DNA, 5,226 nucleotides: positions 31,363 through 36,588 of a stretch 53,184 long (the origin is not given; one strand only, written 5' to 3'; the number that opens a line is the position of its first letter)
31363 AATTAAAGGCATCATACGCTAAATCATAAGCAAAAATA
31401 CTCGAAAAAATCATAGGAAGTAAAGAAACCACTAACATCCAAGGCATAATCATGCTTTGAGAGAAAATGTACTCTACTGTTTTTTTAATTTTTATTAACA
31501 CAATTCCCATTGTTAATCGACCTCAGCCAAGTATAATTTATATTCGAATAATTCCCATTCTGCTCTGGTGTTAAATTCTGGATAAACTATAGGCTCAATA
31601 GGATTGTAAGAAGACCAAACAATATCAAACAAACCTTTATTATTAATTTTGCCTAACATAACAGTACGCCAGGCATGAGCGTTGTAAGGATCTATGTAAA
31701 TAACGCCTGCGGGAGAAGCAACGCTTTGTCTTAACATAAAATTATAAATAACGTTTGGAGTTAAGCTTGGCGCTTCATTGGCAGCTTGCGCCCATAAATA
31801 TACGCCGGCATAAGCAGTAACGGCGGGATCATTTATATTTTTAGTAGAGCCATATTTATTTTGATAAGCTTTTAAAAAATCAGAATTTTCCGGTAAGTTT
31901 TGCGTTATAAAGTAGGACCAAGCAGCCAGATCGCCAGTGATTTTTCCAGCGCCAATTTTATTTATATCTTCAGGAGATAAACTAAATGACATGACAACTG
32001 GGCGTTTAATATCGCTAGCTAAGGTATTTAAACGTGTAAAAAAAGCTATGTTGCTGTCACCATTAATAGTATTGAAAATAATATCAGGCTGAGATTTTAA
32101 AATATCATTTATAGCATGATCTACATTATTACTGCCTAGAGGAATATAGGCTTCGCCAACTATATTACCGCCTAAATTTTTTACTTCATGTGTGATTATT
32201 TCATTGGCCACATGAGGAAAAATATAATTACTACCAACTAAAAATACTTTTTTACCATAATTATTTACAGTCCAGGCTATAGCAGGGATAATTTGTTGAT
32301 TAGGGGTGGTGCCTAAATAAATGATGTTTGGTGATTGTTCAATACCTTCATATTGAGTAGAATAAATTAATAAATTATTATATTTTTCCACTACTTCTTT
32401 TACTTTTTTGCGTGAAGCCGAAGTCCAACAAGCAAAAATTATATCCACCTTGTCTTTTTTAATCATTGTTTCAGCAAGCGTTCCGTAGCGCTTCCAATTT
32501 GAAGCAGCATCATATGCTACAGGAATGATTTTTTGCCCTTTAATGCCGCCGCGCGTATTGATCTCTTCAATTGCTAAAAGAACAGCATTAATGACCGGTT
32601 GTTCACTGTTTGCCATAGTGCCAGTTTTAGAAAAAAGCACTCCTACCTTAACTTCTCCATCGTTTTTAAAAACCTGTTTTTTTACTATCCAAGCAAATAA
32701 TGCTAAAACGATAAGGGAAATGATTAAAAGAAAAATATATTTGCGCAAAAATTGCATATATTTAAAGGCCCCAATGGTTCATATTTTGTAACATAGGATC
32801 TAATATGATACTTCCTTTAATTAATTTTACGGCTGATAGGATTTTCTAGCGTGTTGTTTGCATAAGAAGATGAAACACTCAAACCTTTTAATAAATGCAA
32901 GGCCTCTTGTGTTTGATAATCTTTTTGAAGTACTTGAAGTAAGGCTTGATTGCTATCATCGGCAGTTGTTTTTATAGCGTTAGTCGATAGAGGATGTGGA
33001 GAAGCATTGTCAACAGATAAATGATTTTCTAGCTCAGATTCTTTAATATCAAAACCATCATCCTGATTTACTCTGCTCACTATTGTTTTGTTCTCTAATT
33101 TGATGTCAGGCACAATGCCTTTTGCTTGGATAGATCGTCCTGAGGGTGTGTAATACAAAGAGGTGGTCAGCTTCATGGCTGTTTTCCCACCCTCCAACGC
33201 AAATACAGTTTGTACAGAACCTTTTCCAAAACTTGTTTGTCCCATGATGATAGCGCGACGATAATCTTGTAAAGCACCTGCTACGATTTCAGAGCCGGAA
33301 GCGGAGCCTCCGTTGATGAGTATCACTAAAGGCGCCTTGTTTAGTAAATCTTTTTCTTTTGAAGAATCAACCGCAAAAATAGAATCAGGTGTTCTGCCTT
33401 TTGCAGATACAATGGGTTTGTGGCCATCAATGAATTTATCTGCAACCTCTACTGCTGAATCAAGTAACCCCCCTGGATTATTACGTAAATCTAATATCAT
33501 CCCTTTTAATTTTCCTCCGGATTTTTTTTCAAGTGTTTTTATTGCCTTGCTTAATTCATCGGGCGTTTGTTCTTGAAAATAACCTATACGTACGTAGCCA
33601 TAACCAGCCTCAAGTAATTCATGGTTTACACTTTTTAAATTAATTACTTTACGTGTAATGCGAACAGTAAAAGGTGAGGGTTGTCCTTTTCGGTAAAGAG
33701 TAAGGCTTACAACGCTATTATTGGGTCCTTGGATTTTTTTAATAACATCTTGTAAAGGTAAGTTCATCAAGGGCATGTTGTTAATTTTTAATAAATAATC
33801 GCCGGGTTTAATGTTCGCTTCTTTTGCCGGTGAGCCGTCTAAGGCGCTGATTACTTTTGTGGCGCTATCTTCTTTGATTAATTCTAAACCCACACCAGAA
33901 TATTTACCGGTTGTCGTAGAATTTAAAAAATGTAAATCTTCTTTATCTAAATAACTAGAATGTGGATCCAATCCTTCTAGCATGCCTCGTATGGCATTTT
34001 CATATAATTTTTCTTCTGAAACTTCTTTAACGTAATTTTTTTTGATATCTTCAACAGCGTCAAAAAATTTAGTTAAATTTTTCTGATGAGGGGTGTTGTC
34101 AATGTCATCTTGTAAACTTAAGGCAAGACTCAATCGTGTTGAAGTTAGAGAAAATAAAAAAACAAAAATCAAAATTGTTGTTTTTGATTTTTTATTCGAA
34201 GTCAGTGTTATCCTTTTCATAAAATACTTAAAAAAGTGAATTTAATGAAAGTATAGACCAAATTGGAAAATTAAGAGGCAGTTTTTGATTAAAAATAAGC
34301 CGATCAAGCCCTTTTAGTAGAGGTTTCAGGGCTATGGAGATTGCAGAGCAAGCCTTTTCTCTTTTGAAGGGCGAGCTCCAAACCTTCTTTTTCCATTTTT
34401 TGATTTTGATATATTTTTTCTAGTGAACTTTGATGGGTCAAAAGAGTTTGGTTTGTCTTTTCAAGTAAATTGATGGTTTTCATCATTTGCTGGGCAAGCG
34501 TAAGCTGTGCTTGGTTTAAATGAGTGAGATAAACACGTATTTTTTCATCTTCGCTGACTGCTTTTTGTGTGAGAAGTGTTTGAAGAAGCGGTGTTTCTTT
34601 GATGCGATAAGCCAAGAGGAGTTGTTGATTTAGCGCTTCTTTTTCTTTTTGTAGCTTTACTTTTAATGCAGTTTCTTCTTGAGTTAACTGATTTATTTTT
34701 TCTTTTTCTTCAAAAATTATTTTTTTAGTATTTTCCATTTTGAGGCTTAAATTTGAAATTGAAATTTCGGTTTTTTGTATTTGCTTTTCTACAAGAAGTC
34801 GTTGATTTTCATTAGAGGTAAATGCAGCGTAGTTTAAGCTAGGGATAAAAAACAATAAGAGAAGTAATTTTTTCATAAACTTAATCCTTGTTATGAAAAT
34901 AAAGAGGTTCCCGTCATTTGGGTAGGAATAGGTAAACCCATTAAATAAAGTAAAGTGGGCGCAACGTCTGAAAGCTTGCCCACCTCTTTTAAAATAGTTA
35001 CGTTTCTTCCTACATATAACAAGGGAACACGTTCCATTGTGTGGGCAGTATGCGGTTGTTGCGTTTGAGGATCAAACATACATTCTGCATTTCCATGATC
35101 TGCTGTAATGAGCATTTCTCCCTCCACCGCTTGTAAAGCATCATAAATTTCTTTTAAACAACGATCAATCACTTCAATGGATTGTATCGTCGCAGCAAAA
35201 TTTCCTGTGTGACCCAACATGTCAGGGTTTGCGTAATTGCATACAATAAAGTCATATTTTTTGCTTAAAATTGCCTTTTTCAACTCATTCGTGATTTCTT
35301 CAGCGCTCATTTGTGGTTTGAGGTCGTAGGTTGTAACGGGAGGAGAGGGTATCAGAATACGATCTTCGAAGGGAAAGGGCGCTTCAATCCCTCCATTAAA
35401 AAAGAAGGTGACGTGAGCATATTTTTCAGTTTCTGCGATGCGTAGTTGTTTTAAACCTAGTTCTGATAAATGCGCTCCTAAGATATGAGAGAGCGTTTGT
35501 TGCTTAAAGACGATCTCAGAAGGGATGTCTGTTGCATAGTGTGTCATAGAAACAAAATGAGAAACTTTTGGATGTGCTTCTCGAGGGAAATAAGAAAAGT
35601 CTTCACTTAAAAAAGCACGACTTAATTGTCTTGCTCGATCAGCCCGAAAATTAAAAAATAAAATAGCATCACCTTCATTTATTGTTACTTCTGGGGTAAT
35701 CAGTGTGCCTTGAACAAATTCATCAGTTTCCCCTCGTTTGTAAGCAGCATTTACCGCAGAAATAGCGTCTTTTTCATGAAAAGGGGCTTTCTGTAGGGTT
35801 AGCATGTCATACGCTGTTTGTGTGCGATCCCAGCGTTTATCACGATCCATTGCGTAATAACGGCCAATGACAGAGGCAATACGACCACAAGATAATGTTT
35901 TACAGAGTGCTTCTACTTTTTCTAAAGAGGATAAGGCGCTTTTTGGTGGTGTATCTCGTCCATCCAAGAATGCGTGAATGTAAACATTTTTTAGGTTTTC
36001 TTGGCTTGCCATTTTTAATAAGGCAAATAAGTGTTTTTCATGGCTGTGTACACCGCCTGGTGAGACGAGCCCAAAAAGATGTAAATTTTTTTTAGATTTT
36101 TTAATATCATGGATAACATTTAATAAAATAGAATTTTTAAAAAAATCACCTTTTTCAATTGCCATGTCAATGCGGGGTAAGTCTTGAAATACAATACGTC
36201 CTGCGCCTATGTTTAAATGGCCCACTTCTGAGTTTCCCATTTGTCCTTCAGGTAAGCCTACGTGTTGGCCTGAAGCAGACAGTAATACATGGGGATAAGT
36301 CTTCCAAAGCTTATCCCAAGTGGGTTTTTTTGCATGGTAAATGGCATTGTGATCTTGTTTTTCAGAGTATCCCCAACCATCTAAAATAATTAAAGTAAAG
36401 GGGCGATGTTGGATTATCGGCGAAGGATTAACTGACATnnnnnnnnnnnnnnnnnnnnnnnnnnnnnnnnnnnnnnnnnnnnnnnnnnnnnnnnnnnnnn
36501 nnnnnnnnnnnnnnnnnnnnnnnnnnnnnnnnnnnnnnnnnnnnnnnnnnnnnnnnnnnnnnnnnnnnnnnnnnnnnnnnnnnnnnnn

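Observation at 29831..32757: Orphan UrtA/AmiC-like binding protein translationally coupled to a Cache-type adenylate cyclase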

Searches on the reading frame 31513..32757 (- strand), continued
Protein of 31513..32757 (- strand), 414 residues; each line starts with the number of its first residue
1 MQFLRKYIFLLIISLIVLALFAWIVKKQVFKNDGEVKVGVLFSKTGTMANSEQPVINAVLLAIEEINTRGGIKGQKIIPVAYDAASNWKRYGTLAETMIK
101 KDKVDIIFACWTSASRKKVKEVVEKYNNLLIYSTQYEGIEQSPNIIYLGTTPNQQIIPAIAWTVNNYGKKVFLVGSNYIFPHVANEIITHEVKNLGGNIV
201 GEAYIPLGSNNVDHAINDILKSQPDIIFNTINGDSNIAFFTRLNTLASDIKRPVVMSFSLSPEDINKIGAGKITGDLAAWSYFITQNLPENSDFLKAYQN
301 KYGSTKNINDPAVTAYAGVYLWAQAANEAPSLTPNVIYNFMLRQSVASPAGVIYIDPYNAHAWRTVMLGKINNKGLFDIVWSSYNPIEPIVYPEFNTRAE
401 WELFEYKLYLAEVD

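Call 95: find_encoding_contigs(protein=P0006, flank=3500, max_places=1)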
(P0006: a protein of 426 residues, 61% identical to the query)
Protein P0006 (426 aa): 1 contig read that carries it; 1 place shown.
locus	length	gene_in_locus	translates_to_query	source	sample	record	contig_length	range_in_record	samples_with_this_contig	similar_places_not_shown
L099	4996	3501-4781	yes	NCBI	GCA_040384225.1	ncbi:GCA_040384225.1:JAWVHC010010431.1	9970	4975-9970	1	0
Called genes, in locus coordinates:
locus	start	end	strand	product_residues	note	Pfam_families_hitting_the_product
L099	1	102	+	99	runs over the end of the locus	PF14697:Fer4_21 (faint), PF13237:Fer4_10 (weak), PF00037:Fer4 (weak), PF13183:Fer4_8, PF12838:Fer4_7, PF13187:Fer4_9, PF13484:Fer4_16, PF13534:Fer4_17, +4 more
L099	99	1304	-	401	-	PF03222:Trp_Tyr_perm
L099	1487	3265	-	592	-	-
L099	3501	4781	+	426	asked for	PF13458:Peripla_BP_6, PF13433:Peripla_BP_5, PF01094:ANF_receptor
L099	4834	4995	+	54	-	?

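Call 96: find_encoding_contigs(protein=P0022, flank=3500, max_places=1)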
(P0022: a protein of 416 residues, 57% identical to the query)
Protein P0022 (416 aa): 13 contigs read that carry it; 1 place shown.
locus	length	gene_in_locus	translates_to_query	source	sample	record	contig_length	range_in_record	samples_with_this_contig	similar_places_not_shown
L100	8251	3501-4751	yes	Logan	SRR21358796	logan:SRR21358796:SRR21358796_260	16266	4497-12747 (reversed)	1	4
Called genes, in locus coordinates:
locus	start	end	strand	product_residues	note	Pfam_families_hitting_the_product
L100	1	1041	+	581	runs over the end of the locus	PF00664:ABC_membrane, PF00005:ABC_tran, PF02463:SMC_N (faint)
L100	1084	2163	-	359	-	PF01734:Patatin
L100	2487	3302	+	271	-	PF00753:Lactamase_B (faint), PF12706:Lactamase_B_2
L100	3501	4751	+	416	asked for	PF13433:Peripla_BP_5, PF13458:Peripla_BP_6, PF01094:ANF_receptor (weak)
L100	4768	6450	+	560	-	PF02743:dCache_1, PF00211:Guanylate_cyc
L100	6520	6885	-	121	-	PF18602:Rap1a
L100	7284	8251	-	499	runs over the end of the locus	PF00089:Trypsin, PF13365:Trypsin_2, PF00595:PDZ, PF13180:PDZ_2, PF17820:PDZ_6, PF00595:PDZ (weak), PF13180:PDZ_2, PF17820:PDZ_6 (weak)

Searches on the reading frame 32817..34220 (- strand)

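Call 3: search_protein_families(library=pfam, proteins=[window:32817-34220:-], max_evalue=0.01)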
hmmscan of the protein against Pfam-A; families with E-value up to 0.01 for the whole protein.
window:32817-34220:- (467 aa): 5 families
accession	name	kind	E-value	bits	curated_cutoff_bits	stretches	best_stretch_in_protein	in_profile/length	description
PF03572.23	Peptidase_S41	-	2.5e-52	177.3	24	1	207-374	2-164/165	Peptidase family S41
PF22694.1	CtpB_N-like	-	2.1e-12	47.7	27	1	43-94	32-84/85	Activating protease CtpB N-terminal domain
PF17820.7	PDZ_6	-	7.2e-11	42.1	27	1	126-177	5-54/54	PDZ domain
PF00595.29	PDZ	-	2.9e-08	34.4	23.2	1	112-174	14-79/81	PDZ domain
PF13180.12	PDZ_2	-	3.9e-07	30.7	27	1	110-187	3-79/80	PDZ domain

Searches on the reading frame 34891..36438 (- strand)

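Call 26: search_protein_families(library=pfam, proteins=[window:34891-36438:-], max_evalue=0.0001)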
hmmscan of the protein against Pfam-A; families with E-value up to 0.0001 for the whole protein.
window:34891-36438:- (515 aa): 2 families
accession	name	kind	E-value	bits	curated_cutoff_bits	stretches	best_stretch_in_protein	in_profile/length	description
PF01676.23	Metalloenzyme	-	4.9e-87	292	24.3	1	13-502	2-250/252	Metalloenzyme superfamily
PF06415.18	iPGM_N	-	5.9e-83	278.1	27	1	90-302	1-216/217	BPG-independent PGAM N-terminus (iPGM_N)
